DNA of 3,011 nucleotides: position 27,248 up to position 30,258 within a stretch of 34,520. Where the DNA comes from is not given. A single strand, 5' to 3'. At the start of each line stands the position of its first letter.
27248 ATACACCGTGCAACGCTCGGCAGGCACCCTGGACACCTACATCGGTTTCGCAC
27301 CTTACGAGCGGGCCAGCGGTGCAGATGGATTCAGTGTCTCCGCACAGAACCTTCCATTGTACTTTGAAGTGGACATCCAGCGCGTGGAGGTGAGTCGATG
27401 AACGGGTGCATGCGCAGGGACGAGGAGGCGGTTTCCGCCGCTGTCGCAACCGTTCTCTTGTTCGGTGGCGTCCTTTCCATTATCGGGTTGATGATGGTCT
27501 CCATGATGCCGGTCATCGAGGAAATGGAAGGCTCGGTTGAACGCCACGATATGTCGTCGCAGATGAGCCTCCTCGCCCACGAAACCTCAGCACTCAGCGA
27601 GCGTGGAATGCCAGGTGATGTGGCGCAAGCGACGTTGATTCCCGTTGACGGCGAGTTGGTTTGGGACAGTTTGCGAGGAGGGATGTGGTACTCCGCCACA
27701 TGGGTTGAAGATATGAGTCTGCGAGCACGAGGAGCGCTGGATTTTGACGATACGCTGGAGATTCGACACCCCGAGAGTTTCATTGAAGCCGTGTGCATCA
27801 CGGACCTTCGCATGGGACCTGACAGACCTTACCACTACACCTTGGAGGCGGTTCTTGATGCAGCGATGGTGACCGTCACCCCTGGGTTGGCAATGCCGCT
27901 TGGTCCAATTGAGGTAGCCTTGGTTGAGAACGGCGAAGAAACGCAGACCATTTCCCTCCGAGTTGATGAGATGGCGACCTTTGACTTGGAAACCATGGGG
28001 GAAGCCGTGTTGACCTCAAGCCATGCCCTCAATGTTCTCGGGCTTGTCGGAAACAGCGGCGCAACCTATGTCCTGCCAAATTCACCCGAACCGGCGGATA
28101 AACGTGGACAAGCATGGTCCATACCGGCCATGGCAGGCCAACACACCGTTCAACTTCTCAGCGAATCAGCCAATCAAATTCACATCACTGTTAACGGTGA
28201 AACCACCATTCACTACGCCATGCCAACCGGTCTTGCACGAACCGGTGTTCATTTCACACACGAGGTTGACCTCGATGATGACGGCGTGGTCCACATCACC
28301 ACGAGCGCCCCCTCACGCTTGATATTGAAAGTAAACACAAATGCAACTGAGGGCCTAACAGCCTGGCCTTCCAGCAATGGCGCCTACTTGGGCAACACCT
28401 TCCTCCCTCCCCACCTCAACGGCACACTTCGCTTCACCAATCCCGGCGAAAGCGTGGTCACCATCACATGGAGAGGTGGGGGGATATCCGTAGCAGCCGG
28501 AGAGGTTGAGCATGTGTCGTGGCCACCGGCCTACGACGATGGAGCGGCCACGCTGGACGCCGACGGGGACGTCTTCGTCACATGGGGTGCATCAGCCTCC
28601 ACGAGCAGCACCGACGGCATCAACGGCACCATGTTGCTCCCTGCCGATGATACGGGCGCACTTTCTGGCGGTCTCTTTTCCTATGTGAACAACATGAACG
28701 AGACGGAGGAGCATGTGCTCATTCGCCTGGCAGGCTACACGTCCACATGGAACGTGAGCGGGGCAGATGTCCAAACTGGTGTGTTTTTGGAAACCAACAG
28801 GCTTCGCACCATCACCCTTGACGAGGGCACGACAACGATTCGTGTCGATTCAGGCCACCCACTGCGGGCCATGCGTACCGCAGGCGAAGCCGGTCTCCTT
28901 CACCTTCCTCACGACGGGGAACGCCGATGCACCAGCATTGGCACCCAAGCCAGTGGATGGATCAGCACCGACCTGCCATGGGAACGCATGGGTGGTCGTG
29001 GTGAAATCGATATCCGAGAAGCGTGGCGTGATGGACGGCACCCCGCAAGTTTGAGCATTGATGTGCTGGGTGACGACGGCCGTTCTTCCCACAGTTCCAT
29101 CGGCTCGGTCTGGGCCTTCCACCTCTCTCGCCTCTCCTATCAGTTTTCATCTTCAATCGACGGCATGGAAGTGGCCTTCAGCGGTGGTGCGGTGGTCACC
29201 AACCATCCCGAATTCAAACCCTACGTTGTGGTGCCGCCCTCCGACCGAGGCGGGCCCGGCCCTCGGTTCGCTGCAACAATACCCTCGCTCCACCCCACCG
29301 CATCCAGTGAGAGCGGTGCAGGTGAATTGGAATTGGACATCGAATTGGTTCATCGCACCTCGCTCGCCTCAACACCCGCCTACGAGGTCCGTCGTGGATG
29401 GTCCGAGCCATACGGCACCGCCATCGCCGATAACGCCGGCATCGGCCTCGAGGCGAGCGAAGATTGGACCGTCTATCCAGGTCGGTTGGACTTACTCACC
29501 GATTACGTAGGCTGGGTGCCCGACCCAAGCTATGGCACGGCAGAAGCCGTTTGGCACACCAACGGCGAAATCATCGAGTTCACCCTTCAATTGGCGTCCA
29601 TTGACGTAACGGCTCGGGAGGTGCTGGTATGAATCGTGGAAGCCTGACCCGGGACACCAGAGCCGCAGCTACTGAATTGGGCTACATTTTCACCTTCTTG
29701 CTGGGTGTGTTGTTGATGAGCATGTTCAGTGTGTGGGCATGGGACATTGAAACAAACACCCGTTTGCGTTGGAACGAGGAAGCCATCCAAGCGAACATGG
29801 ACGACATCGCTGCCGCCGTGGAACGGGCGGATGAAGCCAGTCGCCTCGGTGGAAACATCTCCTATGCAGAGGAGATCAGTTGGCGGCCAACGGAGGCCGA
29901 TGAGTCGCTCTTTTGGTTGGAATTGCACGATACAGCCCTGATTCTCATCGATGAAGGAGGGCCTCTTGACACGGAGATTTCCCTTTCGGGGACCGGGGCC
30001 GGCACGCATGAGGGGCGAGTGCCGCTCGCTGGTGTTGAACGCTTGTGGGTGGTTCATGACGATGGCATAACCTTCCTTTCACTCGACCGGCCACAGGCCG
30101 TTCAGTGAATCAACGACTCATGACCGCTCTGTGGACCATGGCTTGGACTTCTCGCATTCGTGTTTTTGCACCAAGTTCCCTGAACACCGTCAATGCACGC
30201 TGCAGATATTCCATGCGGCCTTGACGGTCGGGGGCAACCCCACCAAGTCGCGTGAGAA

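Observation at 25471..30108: Orphan operon: MBL-fold hydrolase plus three oversized class III-signal (pilin-like) proteins, with no pilus assembly genes nearby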

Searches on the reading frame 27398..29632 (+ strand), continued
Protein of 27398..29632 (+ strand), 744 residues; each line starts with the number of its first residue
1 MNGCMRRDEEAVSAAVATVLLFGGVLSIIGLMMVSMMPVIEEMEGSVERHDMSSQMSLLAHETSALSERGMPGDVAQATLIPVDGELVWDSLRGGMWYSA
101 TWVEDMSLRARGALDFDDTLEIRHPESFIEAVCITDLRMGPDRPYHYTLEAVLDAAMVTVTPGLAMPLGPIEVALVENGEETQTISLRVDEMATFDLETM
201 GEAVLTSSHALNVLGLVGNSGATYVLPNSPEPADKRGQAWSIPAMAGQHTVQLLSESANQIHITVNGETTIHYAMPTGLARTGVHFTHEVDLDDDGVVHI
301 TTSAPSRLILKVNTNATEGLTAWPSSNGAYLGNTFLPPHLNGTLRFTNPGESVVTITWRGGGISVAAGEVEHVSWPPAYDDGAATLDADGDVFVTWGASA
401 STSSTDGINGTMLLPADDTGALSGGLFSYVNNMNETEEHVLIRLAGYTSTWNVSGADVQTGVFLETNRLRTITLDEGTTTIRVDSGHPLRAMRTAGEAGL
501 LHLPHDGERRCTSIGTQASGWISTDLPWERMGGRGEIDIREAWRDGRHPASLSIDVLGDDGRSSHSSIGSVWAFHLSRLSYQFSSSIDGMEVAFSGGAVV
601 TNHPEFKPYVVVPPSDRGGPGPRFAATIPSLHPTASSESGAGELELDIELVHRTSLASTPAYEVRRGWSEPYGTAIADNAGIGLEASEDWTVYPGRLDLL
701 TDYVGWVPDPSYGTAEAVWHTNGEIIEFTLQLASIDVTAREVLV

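Call 66: fold_search(model_id=the predicted structure, library=pdb)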
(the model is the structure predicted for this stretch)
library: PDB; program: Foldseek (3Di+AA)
matches with E <= 10: 1771; with E <= 0.001: 81
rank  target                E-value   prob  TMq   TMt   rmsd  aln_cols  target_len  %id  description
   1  5x7o_A                1.7e-08  1.00  0.12  0.08  25.6       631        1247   12  Crystal structure of Paenibacillus sp. 598K alpha-1,6-glucosyltransferase (released 2017-07-26)
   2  8w7n                  3.3e-06  0.87  0.09  0.07  35.4       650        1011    7  Crystal structure of the in-cell Cry1Aa purified from Bacillus thuringiensis (released 2024-03-06)
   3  4zch_B                7.6e-06  0.84  0.12  0.17  22.2       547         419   10  Single-chain human APRIL-BAFF-BAFF Heterotrimer (released 2015-05-13)
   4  5hzf                  8.9e-06  0.98  0.13  0.19  17.0       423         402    8  Single Chain Recombinant Globular Head of the Complement System Protein C1q in complex with magnesium (released 2016-03-02)
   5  9h9a                  8.9e-06  0.75  0.10  0.07  43.2       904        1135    7  native structure of the full-length pesticidal protein Cry8Ba2, from crystals formed in vivo (form 1) (released 2025-12-03)
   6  7u1h_B                3.1e-05  0.72  0.07  0.12  20.7       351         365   10  Crystal structure of Lens culinaris vicilin (released 2022-03-09)
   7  8zj4_A                5.8e-05  0.60  0.10  0.11  27.9       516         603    6  trypsinogen-EP-N619A (released 2025-05-21)
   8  6l9i_A                8.8e-05  0.87  0.11  0.18  16.6       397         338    7  Crystal Structure of Lactobacillus farciminis Oxalate Decarboxylase Formate Complex (released 2021-01-20)
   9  7knc                  1.0e-04  0.63  0.07  0.06  23.3       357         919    7  Crystal structure of the GH31 alpha-xylosidase (Xac1773) from Xanthomonas citri (released 2021-05-26)
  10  9h99                  1.1e-04  0.51  0.10  0.07  35.7       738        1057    6  Native structure of the full-length pesticidal protein Cry1Ca18 at pH7, from crystals formed in vivo (released 2025-11-12)
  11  7t4s_F                1.2e-04  0.75  0.10  0.16  19.7       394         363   10  CryoEM structure of the HCMV Pentamer gH/gL/UL128/UL130/UL131A in complex with NRP2 and neutralizing fabs 8I21 and 13H (released 2022-03-23)
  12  9vqm_D                1.4e-04  0.23  0.08  0.08  26.0       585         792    9  Cryo-EM structure of Elapor1WT in tetrameric form (released 2025-07-23)
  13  6o2n_Z                1.7e-04  0.54  0.09  0.10  32.4       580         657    8  CDTb Double Heptamer Short Form Modeled from Cryo-EM Map Reconstructed using C7 Symmetry (released 2019-10-30)
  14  6v7j_A                2.2e-04  0.54  0.08  0.14  21.1       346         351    9  The C2221 crystal form of canavalin at 173 K (released 2020-02-19)
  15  6v7j_B                2.2e-04  0.51  0.08  0.13  19.9       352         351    9  The C2221 crystal form of canavalin at 173 K (released 2020-02-19)
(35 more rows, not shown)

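Call 77: find_encoding_contigs(protein=P0252, flank=10000, max_places=1)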
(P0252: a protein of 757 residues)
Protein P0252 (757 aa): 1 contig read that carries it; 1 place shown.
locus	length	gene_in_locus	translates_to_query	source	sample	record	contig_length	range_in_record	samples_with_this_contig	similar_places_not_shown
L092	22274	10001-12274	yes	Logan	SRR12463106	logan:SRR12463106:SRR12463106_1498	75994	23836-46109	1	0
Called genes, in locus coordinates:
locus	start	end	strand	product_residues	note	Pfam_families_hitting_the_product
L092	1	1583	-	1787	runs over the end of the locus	-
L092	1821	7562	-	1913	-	-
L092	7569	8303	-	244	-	-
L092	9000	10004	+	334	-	-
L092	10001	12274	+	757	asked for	-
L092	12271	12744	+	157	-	-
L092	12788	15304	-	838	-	PF13191:AAA_16, PF13401:AAA_22, PF13428:TPR_14 (faint), PF17874:TPR_MalT (weak), PF13424:TPR_12, PF14938:SNAP (weak), PF13424:TPR_12, PF17874:TPR_MalT (weak), +8 more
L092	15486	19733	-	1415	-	PF13229:Beta_helix, PF17957:Big_7 (weak)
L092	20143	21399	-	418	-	PF00082:Peptidase_S8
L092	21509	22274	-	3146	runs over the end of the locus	PF02516:STT3, PF13620:CarboxypepD_reg (weak)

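Call 78: find_encoding_contigs(protein=P0421, flank=10000, max_places=1)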
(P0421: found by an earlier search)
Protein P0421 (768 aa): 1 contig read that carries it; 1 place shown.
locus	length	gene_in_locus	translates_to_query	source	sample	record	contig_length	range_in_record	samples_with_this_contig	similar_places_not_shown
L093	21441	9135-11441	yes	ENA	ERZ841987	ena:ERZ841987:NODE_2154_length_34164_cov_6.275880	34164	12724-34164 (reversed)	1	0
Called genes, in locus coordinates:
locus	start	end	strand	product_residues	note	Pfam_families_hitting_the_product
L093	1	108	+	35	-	?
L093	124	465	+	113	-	-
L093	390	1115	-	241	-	-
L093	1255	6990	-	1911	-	-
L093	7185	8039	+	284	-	PF00753:Lactamase_B, PF23023:Anti-Pycsar_Apyc1, PF12706:Lactamase_B_2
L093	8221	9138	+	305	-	-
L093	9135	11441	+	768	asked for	-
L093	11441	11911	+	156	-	-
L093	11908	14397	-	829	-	PF13191:AAA_16, PF13401:AAA_22 (faint), PF07719:TPR_2 (faint), PF07721:TPR_4 (faint), PF13181:TPR_8 (faint), PF13428:TPR_14 (faint), PF17874:TPR_MalT, PF13424:TPR_12, +4 more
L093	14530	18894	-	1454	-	PF17957:Big_7 (weak)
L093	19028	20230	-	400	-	PF00082:Peptidase_S8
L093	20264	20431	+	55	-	-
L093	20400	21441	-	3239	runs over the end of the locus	PF02516:STT3, PF13620:CarboxypepD_reg (faint)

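Call 80: search_protein_families(library=phrogs, proteins=[window:27398-29632:+], max_evalue=0.01)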
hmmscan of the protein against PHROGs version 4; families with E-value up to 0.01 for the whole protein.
window:27398-29632:+ (744 aa): 0 families

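Call 86: find_encoding_contigs(protein=P0434, flank=10000, max_places=1)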
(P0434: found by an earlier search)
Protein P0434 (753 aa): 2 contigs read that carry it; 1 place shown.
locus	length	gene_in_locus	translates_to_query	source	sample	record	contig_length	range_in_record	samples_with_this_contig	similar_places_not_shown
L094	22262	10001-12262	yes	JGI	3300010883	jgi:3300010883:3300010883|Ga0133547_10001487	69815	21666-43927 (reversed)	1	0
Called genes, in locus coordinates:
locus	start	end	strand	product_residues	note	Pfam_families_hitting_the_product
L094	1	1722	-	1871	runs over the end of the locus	-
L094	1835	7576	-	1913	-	-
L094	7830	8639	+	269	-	PF00753:Lactamase_B, PF23023:Anti-Pycsar_Apyc1, PF12706:Lactamase_B_2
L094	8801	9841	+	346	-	-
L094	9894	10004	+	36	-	-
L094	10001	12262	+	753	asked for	-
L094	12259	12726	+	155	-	-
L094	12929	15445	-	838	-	PF13191:AAA_16, PF13401:AAA_22 (weak), PF07719:TPR_2 (faint), PF13176:TPR_7 (faint), PF13424:TPR_12, PF17874:TPR_MalT, PF14938:SNAP, PF13424:TPR_12 (weak), +6 more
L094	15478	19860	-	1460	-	PF17957:Big_7 (weak)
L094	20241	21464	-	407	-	PF00082:Peptidase_S8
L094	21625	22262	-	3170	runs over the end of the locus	PF02516:STT3, PF10633:NPCBM_assoc (faint), PF13620:CarboxypepD_reg (weak)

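Call 87: find_encoding_contigs(protein=P0242, flank=10000, max_places=1)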
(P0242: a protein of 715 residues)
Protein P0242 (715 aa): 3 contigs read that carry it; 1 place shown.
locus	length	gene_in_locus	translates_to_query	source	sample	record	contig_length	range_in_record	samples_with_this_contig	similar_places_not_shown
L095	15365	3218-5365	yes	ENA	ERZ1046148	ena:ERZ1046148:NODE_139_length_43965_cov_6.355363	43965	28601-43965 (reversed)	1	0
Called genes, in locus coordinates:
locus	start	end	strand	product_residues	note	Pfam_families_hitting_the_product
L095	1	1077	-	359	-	?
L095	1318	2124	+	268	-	PF00753:Lactamase_B, PF23023:Anti-Pycsar_Apyc1, PF12706:Lactamase_B_2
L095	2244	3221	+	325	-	-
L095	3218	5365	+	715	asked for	PF23960:DUF7289 (weak)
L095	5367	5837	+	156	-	-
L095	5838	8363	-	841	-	PF13176:TPR_7 (faint), PF13191:AAA_16 (weak), PF13401:AAA_22 (faint), PF07719:TPR_2 (faint), PF13374:TPR_10 (faint), PF13424:TPR_12 (weak), PF17874:TPR_MalT (weak), PF13424:TPR_12, +8 more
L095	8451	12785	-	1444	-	PF13229:Beta_helix (weak), PF17957:Big_7 (weak)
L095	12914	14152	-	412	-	PF00082:Peptidase_S8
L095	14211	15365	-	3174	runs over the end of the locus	PF02516:STT3, PF13620:CarboxypepD_reg (faint), PF22904:NOMO1-like_2nd (faint)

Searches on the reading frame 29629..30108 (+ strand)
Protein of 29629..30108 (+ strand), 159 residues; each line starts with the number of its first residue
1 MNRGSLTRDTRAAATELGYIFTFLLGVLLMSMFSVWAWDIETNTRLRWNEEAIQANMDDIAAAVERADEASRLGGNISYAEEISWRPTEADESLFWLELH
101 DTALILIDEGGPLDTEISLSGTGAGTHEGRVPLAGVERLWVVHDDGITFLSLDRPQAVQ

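Call 8: search_protein_families(library=pfam, proteins=[window:29629-30108:+], max_evalue=0.1)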
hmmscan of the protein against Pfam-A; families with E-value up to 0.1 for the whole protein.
window:29629-30108:+ (159 aa): 1 family
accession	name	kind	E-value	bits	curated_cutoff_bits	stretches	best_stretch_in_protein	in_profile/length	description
PF12229.13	PG_binding_4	-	0.0071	16.9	22.1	1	29-68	34-72/117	Putative peptidoglycan binding domain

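Call 9: search_protein_families(library=ncbifam, proteins=[window:29629-30108:+], max_evalue=0.1)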
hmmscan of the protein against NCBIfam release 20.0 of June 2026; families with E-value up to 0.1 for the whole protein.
window:29629-30108:+ (159 aa): 0 families

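Call 43: search_protein_families(library=padloc, proteins=[window:29629-30108:+], max_evalue=0.01)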
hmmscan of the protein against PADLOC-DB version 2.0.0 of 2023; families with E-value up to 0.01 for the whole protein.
window:29629-30108:+ (159 aa): 0 families

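Call 72: find_homologous_proteins(query=A6, max_evalue=0.1)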
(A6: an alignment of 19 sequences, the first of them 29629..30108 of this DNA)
Query A6 (19 sequences) (159 aa, profile of the alignment): 1189 proteins with E <= 0.1 among 8000 candidates; the best 120 are listed.
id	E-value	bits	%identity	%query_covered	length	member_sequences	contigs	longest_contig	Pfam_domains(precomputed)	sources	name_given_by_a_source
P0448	1.5e-81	290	72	98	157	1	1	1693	-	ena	-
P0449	2.3e-81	289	71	98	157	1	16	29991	-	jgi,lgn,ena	-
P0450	8.6e-81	287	69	98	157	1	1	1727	-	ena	-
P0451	9.0e-81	287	69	98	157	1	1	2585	-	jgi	jgi:hypothetical protein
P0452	1.0e-80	287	69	98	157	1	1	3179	-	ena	-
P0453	1.0e-80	287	69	98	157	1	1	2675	-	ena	-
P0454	1.2e-80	287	70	98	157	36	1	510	-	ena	-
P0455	1.2e-80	287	69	98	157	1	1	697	-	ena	-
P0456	2.0e-80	286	70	98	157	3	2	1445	-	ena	-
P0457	2.4e-80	286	71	98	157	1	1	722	-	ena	-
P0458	2.6e-80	286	70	98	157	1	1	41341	-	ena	-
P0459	2.7e-80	286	69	98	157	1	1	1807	-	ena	-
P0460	3.0e-80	286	69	98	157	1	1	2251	-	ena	-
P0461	6.3e-80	285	99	100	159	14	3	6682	-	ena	-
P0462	8.3e-80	284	69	98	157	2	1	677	-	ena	-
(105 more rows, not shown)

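Call 74: search_protein_families(library=pfam, alignment_id=A6, max_evalue=0.05)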
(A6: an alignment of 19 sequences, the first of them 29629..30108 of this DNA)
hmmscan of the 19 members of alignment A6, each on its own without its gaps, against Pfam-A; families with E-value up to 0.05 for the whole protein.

A. member 1, window:29629-30108:+ (159 aa): 1 family
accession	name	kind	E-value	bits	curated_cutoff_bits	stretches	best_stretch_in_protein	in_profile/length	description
PF12229.13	PG_binding_4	-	0.0071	16.9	22.1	1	29-68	34-72/117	Putative peptidoglycan binding domain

B. families by the number of members that match (of 19 scanned): 2 families
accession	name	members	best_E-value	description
PF12229.13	PG_binding_4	7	0.0037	Putative peptidoglycan binding domain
PF23928.1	DUF7266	3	0.02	Family of unknown function (DUF7266)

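Call 80: search_protein_families(library=phrogs, proteins=[window:29629-30108:+], max_evalue=0.01)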
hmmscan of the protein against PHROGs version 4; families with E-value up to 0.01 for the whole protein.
window:29629-30108:+ (159 aa): 0 families
